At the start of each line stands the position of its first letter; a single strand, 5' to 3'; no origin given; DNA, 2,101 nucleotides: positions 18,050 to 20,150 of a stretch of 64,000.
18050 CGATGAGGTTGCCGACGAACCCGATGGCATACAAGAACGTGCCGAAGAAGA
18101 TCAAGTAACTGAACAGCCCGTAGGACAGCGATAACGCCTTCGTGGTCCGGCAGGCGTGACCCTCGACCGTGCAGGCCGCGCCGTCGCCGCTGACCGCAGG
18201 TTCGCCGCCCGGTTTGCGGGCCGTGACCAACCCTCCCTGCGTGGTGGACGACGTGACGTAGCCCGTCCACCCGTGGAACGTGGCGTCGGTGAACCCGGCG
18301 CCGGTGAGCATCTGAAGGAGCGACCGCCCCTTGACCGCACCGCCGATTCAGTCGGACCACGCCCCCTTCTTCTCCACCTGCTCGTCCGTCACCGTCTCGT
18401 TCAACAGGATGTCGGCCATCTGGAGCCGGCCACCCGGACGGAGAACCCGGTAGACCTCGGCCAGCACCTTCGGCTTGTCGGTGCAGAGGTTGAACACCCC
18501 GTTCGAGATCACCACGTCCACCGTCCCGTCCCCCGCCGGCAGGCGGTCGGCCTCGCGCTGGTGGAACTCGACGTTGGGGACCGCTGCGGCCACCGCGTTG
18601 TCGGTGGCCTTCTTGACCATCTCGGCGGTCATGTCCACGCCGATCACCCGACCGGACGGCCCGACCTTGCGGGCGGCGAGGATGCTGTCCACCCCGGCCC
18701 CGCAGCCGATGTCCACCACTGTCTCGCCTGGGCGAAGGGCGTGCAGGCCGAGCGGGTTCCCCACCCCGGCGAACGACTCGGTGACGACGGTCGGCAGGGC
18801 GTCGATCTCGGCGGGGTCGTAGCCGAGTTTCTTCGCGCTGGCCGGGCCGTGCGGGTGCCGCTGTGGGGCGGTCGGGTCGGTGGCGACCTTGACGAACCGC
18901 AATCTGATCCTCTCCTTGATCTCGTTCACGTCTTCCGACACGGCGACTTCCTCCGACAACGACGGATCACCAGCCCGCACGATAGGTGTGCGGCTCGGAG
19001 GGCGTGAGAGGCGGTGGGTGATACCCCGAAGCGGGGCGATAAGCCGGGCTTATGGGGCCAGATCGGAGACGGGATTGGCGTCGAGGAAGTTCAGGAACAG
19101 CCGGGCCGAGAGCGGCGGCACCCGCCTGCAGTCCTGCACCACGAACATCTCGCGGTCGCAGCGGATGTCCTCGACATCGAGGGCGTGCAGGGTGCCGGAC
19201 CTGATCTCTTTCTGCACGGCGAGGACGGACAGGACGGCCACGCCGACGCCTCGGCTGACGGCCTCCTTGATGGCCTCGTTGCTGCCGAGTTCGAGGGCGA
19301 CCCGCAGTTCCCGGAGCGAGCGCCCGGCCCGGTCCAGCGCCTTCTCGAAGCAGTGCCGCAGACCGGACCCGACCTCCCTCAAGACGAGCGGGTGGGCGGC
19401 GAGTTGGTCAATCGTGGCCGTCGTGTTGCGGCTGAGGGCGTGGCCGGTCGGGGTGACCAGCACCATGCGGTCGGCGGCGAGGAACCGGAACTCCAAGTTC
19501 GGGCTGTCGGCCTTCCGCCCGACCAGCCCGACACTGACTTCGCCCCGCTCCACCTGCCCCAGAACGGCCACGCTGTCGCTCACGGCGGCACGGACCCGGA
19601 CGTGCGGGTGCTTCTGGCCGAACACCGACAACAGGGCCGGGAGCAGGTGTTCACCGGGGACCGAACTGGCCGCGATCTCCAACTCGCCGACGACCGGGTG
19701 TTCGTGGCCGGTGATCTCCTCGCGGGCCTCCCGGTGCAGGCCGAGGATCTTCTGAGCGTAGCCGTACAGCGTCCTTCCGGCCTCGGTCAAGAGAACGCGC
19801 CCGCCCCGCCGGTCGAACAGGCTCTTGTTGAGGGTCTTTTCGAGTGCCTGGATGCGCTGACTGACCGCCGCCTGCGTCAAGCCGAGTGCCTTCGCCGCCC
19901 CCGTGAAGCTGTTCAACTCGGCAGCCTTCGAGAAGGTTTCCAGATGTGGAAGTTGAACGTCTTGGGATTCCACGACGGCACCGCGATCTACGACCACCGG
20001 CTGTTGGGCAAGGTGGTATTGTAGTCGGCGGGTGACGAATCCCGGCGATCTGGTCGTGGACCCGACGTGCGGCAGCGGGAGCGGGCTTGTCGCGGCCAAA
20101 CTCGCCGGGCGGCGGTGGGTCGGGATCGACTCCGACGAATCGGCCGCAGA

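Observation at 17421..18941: Hidden selenoprotein candidate: ArsM-like methyltransferase read through UGA and fused to MddA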

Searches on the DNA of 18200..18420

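Call 68: search_rna_families(source=window, start=18200, end=18420, threshold=evalue, max_evalue=10)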
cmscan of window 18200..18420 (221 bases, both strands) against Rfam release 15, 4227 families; matches with E-value up to 10: 2.
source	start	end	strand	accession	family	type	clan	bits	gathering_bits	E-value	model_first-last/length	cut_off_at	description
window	18249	18307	+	RF00370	sroD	Gene; sRNA;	-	21.5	50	0.033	1-86/86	no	sroD RNA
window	18200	18310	-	RF02886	npcTB_6715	Gene; sRNA;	-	7.7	72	8.9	1-111/212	3'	Mycobacterium sRNA 6715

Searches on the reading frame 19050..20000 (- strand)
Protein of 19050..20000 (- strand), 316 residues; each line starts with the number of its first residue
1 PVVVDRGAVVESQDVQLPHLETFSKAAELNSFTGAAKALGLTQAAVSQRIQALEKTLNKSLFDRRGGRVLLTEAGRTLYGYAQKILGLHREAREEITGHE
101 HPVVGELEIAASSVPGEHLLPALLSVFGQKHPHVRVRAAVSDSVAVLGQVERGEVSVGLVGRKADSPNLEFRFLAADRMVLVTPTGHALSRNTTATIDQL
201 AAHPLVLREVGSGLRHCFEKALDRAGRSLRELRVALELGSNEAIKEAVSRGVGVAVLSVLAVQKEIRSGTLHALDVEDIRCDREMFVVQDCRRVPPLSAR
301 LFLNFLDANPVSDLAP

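Call 33: search_protein_families(library=pfam, proteins=[window:19050-20000:-], max_evalue=0.0001)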
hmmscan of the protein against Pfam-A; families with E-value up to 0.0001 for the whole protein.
window:19050-20000:- (316 aa): 3 families
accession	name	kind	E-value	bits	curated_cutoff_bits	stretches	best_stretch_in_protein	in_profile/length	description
PF03466.25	LysR_substrate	-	2.3e-43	148.5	28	1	104-307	5-205/209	LysR substrate binding domain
PF00126.33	HTH_1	-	1.7e-20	73.1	26.6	1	19-76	3-60/60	Bacterial regulatory helix-turn-helix protein, lysR family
PF12727.12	PBP_like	-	8.8e-08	32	27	1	198-266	87-158/193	PBP superfamily domain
